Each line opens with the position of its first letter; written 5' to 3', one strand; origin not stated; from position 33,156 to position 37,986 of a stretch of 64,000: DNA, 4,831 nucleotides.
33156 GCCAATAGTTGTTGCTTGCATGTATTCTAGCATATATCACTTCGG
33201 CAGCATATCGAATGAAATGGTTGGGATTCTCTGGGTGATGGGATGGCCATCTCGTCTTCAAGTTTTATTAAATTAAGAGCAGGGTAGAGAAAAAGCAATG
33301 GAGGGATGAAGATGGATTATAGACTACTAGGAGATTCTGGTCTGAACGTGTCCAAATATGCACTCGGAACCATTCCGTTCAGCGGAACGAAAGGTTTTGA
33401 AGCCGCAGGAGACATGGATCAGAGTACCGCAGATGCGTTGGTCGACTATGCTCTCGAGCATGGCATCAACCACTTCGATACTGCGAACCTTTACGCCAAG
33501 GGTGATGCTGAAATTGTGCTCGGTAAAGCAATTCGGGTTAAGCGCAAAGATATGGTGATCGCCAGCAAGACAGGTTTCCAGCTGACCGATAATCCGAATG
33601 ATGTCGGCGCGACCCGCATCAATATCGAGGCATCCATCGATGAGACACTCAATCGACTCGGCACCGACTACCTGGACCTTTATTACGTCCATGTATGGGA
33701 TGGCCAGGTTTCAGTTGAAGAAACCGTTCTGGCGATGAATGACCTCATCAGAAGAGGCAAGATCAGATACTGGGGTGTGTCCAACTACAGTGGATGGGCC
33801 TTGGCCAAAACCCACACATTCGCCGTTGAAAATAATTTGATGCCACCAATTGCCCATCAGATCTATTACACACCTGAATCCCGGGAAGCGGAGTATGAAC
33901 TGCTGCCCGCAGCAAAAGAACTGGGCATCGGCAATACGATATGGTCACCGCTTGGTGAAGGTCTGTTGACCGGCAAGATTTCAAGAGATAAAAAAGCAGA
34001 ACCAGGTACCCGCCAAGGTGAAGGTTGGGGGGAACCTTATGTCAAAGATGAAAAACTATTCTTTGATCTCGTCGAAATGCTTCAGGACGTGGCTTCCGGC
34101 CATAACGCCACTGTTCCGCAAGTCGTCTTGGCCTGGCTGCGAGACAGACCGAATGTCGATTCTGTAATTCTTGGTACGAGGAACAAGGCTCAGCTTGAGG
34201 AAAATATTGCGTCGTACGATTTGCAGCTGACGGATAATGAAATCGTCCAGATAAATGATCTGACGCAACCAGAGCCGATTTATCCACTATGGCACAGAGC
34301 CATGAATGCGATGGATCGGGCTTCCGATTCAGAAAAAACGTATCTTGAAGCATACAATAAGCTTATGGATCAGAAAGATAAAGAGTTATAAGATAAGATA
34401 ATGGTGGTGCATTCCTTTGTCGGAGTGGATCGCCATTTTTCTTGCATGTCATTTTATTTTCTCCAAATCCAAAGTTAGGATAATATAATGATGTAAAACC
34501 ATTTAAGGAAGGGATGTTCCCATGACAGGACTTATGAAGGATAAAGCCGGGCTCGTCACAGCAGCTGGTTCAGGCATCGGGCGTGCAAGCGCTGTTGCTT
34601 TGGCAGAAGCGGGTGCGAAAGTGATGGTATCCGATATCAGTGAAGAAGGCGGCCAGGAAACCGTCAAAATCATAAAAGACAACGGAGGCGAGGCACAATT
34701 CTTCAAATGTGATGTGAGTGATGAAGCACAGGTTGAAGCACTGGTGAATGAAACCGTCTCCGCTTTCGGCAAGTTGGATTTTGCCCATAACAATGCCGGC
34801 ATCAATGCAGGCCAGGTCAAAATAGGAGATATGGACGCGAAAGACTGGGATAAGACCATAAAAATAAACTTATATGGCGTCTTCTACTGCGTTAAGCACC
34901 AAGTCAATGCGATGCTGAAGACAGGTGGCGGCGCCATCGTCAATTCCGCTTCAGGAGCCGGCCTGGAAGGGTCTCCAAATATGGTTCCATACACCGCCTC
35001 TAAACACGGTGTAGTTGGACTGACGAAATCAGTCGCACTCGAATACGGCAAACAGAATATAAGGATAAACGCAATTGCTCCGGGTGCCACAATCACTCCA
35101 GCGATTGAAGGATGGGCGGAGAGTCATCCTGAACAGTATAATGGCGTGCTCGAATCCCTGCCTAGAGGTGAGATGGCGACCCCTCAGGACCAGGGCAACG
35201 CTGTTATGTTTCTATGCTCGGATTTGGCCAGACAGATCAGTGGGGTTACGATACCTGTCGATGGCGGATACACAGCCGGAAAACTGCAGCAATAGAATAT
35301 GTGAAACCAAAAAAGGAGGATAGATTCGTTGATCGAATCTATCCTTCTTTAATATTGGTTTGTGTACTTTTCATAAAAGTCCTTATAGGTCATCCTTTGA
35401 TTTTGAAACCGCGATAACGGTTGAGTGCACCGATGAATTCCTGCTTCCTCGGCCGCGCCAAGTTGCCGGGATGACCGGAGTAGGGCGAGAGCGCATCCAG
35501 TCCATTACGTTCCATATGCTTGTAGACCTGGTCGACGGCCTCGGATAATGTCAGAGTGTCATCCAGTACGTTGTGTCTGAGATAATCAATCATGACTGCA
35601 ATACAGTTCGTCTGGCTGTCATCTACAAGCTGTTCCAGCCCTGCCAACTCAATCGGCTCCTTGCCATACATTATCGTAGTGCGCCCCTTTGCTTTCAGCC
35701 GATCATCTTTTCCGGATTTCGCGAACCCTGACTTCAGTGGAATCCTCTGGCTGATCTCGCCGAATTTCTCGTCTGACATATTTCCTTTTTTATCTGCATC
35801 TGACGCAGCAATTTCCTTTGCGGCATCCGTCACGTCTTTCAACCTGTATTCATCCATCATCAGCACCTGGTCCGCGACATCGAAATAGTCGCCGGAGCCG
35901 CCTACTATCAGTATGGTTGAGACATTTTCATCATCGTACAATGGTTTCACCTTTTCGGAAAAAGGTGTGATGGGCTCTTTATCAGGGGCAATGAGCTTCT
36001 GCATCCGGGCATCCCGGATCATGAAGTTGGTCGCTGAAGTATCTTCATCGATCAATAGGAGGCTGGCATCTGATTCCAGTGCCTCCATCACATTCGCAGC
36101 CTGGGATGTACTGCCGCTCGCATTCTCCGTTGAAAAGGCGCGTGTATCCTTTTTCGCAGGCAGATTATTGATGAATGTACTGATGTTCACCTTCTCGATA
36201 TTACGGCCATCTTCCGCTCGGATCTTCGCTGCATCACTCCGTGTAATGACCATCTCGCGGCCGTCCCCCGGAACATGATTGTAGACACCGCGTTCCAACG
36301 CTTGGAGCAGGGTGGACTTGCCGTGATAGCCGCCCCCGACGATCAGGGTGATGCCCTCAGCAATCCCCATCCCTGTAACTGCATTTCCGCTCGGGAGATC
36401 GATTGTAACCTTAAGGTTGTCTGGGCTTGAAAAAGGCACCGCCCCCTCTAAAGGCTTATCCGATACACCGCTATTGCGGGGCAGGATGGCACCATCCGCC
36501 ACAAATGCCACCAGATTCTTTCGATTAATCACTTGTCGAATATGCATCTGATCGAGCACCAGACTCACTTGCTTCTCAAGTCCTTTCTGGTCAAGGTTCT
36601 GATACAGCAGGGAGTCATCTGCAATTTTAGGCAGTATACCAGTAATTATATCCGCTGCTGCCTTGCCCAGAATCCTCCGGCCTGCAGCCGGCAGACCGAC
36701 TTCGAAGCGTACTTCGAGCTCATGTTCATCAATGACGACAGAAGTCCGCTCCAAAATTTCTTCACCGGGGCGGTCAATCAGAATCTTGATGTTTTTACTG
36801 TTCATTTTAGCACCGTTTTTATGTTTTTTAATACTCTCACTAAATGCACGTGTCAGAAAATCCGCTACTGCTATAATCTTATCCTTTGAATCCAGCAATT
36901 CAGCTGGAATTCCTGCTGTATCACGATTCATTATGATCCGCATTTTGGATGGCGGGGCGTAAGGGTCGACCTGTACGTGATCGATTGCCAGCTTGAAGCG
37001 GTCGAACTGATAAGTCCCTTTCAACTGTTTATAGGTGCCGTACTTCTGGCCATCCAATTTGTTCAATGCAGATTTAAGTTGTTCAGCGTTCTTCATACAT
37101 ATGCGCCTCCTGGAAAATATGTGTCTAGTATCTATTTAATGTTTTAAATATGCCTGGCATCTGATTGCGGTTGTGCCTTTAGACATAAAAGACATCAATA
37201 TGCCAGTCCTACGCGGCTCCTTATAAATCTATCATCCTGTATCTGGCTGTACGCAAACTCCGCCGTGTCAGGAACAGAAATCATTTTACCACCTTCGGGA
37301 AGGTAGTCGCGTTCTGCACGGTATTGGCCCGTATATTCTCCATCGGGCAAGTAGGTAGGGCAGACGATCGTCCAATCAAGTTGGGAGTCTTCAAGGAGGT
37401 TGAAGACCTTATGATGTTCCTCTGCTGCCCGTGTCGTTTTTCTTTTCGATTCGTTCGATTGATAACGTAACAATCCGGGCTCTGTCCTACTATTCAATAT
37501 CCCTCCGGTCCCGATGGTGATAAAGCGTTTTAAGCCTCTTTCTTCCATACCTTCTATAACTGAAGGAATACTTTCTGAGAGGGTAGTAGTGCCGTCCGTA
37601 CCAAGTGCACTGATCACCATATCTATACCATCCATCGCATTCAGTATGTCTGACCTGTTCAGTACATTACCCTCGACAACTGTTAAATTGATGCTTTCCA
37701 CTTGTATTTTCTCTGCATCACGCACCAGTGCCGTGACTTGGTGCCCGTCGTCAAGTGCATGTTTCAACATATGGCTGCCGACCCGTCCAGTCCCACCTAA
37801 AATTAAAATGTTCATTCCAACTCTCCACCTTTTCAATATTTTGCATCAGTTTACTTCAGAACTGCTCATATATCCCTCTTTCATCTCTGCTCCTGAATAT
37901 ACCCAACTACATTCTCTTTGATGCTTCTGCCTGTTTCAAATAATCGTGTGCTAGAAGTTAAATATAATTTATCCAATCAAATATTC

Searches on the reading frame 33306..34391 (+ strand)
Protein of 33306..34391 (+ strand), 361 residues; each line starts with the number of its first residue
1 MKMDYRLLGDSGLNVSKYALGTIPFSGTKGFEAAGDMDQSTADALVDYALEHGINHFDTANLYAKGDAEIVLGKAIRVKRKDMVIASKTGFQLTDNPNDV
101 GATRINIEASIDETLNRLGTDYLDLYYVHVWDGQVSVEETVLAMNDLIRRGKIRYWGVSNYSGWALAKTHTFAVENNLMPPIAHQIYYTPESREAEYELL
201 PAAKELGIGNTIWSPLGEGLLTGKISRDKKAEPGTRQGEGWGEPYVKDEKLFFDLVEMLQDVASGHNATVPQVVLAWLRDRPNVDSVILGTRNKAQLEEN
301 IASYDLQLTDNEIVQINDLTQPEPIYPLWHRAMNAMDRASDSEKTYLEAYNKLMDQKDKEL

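Call 60: search_protein_families(library=pfam, proteins=[window:33306-34391:+], max_evalue=0.01)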
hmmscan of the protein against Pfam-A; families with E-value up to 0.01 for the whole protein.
window:33306-34391:+ (361 aa): 1 family
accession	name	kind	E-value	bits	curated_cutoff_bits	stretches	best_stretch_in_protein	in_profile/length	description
PF00248.27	Aldo_ket_red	-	2.8e-68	230.5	24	1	27-319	5-289/291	Aldo/keto reductase family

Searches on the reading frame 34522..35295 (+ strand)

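Call 60: search_protein_families(library=pfam, proteins=[window:34522-35295:+], max_evalue=0.01)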
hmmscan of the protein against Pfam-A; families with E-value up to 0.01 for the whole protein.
window:34522-35295:+ (257 aa): 4 families
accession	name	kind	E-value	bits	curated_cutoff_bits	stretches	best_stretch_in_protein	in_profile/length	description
PF13561.12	adh_short_C2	-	1.9e-68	231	27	1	15-251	4-236/236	Enoyl-(Acyl carrier protein) reductase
PF00106.31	adh_short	-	4.8e-56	189.8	26.6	1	11-196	4-188/195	short chain dehydrogenase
PF08659.16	KR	-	1.7e-09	38.3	22.6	1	11-160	4-152/180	KR domain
PF23441.1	SDR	-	0.00012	22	27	1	59-194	64-198/258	SDR-like rossmann domain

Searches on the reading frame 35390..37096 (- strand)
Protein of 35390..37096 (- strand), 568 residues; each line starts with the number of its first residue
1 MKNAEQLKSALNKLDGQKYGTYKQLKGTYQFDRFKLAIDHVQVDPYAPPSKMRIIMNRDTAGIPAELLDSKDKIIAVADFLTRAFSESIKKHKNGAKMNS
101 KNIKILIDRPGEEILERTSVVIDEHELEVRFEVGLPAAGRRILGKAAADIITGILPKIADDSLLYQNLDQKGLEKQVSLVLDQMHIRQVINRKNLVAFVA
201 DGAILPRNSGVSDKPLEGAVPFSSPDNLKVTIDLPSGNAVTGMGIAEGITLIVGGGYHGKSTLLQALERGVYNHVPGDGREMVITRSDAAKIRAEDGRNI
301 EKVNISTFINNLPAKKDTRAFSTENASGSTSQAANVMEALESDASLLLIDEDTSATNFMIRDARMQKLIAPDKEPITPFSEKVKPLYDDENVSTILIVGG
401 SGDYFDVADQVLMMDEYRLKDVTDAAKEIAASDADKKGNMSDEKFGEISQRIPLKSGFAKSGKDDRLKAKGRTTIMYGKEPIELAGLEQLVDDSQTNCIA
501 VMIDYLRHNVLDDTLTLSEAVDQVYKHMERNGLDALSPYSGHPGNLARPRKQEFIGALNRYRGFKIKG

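Call 60: search_protein_families(library=pfam, proteins=[window:35390-37096:-], max_evalue=0.01)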
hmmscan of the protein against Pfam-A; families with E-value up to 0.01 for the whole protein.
window:35390-37096:- (568 aa): 4 families
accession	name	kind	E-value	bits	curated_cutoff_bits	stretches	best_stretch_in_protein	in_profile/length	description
PF09818.15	ABC_ATPase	-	3.6e-130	433.5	23.2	1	170-451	2-283/283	P-loop domain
PF20446.3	ABC_N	-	3.5e-52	177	26.5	1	5-165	2-161/162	ATPase of the ABC class N-terminal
PF21117.3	MRB1590_C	-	5.1e-32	111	27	1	467-567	2-102/102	MRB1590 C-terminal domain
PF13476.12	AAA_23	-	0.0015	19.6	27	1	246-308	18-79/201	AAA domain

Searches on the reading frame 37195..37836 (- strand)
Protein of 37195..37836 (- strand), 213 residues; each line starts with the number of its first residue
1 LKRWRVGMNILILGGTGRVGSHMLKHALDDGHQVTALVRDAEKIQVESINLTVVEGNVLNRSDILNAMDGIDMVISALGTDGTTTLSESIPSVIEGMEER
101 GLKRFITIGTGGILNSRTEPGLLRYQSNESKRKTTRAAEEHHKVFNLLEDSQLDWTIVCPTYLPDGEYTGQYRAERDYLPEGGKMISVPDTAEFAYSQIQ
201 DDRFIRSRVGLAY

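Call 48: search_protein_families(library=ncbifam, proteins=[window:37195-37836:-], max_evalue=0.001)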
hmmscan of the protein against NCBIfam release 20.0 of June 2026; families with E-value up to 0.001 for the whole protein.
window:37195-37836:- (213 aa): 13 families
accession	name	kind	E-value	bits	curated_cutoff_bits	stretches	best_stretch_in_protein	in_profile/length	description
TIGR03466.1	HpnA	hypoth_equivalog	1.5e-08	33.9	367.65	1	9-75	2-69/327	hopanoid-associated sugar epimerase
NF042422.1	oxyalk_red_OleD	equivalog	2.6e-06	27.1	580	1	8-77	1-69/329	2-alkyl-3-oxoalkanoate reductase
NF058621.1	DiazavRedAvaA7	equivalog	4.3e-06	26.6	400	1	8-68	1-60/304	3-diazoavenalumate denitrifying reductase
NF006409.0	PRK08655.1-3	equivalog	2.2e-05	24.2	310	1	8-71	1-61/290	prephenate dehydrogenase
TIGR01777.1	yfcH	hypoth_equivalog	4.2e-05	23.3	207.35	1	10-79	1-66/292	TIGR01777 family oxidoreductase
NF052578.1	StrlDmthSdmBMthl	equivalog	4.3e-05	23.4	600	1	8-75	1-69/328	sterol demethylase protein SdmB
NF007039.0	PRK09496.3-2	equivalog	0.00012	21.1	293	1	8-88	1-83/446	Trk system potassium transporter TrkA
NF042423.1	oxyalk_red_Shew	equivalog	0.0003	20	580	1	9-76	10-76/331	2-alkyl-3-oxoalkanoate reductase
NF041293.1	G6PDh_Azf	equivalog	0.00032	20.2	400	1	9-81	4-78/252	NAD-dependent glucose-6-phosphate dehydrogenase Azf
NF004849.1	PRK06200.1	equivalog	0.00039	19.6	330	1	4-69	3-72/269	3-(cis-5,6-dihydroxycyclohexa-1,3-dien-1-yl)propanoate dehydrogenase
NF050030.1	thlkprotThyD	equivalog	0.00052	19.3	400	1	8-79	1-77/305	thylakoid membrane protein ThyD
NF010344.0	PRK13771.1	subfamily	0.0007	18.7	349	1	6-96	162-248/334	putative alcohol dehydrogenase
NF041172.1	AcrlCoa_red_Thmprot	equivalog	0.00086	18.3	500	0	7-96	163-249/334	acryloyl-CoA reductase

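Call 60: search_protein_families(library=pfam, proteins=[window:37195-37836:-], max_evalue=0.01)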
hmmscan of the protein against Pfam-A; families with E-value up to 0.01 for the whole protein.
window:37195-37836:- (213 aa): 9 families
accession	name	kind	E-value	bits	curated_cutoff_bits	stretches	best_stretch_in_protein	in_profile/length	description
PF13460.12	NAD_binding_10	-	9.5e-43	146.6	27.2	1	14-201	1-183/184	NAD(P)H-binding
PF05368.20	NmrA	-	2.3e-13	50.9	27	1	9-109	4-106/298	NmrA-like family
PF01370.27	Epimerase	-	1.4e-10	41.4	20.9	1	10-110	1-115/240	NAD dependent epimerase/dehydratase family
PF16363.11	GDP_Man_Dehyd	-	0.00013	22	27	1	11-51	1-41/332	GDP-mannose 4,6 dehydratase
PF02254.24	TrkA_N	-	0.00086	20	23.8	1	12-84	2-76/116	TrkA-N domain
PF01073.25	3Beta_HSD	-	0.0014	18.1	22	1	11-77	1-73/280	3-beta hydroxysteroid dehydrogenase/isomerase family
PF04321.23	RmlD_sub_bind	-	0.0018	17.8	27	1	8-45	1-38/287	RmlD substrate binding domain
PF01262.27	AlaDh_PNT_C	-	0.0054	16.6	23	1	9-84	30-106/214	Alanine dehydrogenase/PNT, C-terminal domain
PF03807.23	F420_oxidored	-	0.0087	17.1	21.6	0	10-48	2-41/94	NADP oxidoreductase coenzyme F420-dependent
